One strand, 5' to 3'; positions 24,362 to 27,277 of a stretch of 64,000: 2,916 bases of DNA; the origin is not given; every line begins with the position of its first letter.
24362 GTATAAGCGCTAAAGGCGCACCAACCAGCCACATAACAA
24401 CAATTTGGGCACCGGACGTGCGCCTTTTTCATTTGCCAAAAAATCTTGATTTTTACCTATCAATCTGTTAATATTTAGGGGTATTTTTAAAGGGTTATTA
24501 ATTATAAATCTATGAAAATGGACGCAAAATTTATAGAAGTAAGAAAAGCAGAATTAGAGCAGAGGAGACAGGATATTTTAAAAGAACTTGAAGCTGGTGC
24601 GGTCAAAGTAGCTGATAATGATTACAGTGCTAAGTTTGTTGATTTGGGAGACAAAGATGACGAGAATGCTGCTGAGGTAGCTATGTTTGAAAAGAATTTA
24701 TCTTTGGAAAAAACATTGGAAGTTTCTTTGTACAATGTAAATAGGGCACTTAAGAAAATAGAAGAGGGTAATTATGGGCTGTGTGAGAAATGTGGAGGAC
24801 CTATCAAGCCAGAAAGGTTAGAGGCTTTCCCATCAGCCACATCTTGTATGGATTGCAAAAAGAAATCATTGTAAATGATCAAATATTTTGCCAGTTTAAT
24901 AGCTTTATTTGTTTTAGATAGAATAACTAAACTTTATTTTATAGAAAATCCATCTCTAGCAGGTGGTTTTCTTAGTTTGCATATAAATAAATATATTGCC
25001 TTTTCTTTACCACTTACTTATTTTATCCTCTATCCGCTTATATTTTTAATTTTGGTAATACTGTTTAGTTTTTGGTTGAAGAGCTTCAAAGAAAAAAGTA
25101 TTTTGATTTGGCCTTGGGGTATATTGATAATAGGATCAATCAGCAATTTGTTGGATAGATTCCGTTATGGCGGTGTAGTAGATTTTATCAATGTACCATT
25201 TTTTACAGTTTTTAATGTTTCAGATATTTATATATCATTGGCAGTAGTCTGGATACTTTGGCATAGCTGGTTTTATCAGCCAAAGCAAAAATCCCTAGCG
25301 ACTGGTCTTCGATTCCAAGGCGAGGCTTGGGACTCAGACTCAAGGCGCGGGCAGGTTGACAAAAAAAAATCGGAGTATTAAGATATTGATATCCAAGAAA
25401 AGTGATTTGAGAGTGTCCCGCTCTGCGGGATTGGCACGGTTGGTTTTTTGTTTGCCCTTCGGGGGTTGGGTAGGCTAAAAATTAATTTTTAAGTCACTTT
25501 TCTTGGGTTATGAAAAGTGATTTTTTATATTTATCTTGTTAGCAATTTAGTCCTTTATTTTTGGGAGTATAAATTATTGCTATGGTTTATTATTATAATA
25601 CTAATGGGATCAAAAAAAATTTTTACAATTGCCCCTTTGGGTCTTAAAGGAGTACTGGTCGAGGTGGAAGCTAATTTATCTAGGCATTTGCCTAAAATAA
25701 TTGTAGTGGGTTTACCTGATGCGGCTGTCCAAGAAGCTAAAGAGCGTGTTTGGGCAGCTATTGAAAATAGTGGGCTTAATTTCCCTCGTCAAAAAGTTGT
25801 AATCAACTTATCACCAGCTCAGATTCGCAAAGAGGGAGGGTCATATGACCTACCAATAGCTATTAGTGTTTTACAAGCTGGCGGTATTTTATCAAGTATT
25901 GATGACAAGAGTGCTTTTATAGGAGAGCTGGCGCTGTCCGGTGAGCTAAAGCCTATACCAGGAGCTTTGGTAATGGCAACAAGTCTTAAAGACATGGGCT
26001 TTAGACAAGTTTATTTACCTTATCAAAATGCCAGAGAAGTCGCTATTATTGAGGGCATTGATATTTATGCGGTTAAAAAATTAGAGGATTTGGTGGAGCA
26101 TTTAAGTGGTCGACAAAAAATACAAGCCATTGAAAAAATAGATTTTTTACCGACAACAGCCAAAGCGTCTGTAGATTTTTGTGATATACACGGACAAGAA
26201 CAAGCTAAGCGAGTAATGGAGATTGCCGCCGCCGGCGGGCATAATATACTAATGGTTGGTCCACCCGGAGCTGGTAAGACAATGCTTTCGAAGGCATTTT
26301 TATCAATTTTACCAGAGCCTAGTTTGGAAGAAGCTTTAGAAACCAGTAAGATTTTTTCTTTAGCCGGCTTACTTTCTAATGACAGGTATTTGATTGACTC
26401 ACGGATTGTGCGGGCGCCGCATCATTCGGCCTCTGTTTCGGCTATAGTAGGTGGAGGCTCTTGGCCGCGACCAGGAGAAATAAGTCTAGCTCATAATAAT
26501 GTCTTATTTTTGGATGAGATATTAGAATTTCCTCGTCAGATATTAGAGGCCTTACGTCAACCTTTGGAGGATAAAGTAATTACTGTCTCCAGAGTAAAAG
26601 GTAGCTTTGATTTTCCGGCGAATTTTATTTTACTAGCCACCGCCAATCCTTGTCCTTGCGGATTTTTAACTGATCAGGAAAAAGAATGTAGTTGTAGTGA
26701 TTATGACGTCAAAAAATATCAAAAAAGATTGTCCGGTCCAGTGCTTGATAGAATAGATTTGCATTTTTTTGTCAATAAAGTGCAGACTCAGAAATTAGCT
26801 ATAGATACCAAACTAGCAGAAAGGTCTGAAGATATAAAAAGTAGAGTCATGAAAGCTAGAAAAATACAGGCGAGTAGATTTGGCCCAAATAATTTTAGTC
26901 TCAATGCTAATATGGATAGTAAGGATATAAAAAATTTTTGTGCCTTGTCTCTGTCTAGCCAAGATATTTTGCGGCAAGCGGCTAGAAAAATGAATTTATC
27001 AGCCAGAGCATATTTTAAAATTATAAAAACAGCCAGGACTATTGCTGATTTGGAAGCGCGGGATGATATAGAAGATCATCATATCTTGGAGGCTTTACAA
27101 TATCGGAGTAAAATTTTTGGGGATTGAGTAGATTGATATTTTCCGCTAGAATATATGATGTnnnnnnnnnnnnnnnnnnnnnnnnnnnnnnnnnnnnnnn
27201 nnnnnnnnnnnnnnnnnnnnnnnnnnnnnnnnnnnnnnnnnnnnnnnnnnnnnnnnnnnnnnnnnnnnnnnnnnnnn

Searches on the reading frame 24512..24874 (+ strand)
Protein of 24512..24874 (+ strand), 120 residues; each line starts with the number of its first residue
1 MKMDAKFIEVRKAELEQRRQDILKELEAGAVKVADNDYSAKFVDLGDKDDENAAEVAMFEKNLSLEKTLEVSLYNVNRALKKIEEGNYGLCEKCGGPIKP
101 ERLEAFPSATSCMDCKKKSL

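Call 9: search_protein_families(library=pfam, proteins=[window:24512-24874:+], max_evalue=0.01)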
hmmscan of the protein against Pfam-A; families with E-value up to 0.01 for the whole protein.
window:24512-24874:+ (120 aa): 2 families
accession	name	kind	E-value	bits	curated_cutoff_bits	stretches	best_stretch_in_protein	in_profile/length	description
PF01258.23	zf-dskA_traR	-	3.4e-10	40.2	24.9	1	86-118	1-33/36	Prokaryotic dksA/traR C4-type zinc finger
PF18508.7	zf_C2H2_13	-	0.0075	16.3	26.5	0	86-101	15-30/42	Zinc finger domain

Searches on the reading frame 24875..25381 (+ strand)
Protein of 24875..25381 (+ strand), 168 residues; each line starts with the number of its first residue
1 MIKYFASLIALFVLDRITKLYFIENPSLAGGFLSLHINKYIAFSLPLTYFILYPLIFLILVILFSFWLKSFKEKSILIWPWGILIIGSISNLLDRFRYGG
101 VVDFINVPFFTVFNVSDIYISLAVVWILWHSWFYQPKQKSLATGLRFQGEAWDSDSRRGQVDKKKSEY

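Call 9: search_protein_families(library=pfam, proteins=[window:24875-25381:+], max_evalue=0.01)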
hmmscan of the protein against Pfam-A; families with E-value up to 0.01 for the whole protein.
window:24875-25381:+ (168 aa): 1 family
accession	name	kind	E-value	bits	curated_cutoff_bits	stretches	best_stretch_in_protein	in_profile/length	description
PF01252.23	Peptidase_A8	-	5e-19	69.3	25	1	9-133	3-142/142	Signal peptidase (SPase) II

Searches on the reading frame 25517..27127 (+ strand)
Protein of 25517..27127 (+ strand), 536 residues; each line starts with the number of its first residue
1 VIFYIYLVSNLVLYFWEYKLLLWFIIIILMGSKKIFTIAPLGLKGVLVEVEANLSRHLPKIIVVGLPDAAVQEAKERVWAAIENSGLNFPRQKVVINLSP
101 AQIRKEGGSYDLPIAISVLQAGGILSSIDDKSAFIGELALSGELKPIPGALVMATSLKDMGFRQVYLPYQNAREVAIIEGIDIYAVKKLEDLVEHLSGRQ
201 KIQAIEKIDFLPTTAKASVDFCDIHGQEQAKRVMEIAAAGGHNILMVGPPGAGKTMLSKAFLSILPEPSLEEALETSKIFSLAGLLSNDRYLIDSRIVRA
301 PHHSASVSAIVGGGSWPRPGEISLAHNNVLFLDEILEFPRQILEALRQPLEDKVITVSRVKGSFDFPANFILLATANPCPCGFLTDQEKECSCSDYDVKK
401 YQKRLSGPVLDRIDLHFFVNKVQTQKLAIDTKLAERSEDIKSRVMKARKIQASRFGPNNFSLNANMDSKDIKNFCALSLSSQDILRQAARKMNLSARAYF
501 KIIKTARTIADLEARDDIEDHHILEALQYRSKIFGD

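Call 9: search_protein_families(library=pfam, proteins=[window:25517-27127:+], max_evalue=0.01)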
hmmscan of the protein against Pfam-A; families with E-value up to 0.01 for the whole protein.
window:25517-27127:+ (536 aa): 13 families
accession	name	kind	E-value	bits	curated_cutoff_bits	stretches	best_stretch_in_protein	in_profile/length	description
PF01078.27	Mg_chelatase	-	4.8e-85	284.6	20.3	1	220-426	1-206/207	Magnesium chelatase, subunit ChlI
PF13541.12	ChlI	-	1.1e-39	135.5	27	1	50-171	1-121/121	Subunit ChlI of Mg-chelatase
PF13335.12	Mg_chelatase_C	-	9.2e-30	103.5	26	1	435-530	2-94/94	Magnesium chelatase, subunit ChlI C-terminal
PF07728.20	AAA_5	-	5.9e-11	43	22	1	243-380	1-125/139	AAA domain (dynein-related subfamily)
PF00493.29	MCM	-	9.4e-06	25.3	23.3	0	319-434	114-217/224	MCM P-loop domain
PF05496.18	RuvB_N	-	2.6e-05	24.5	27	0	323-361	81-119/159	Holliday junction DNA helicase RuvB P-loop domain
PF00158.32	Sigma54_activat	-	2.7e-05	24.4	20.2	1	229-368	10-133/168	Sigma-54 interaction domain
PF20030.5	bpMoxR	-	0.00036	20.1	27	0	226-264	16-54/205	MoxR domain in the MoxR-vWA-beta-propeller ternary systems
PF07726.17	AAA_3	-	0.0013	19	27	0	327-379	63-113/131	ATPase family associated with various cellular activities (AAA)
PF05362.19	Lon_C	-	0.0021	18.1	21.1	1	88-195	90-201/205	Lon protease (S16) C-terminal proteolytic domain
PF13401.12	AAA_22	-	0.0023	18.7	27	0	243-268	7-32/130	AAA domain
PF12775.13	AAA_7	-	0.0035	17.3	25.8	0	231-267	23-59/181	P-loop containing dynein motor region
PF00004.35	AAA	-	0.0038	18.1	21.2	0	244-266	1-23/131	ATPase family associated with various cellular activities (AAA)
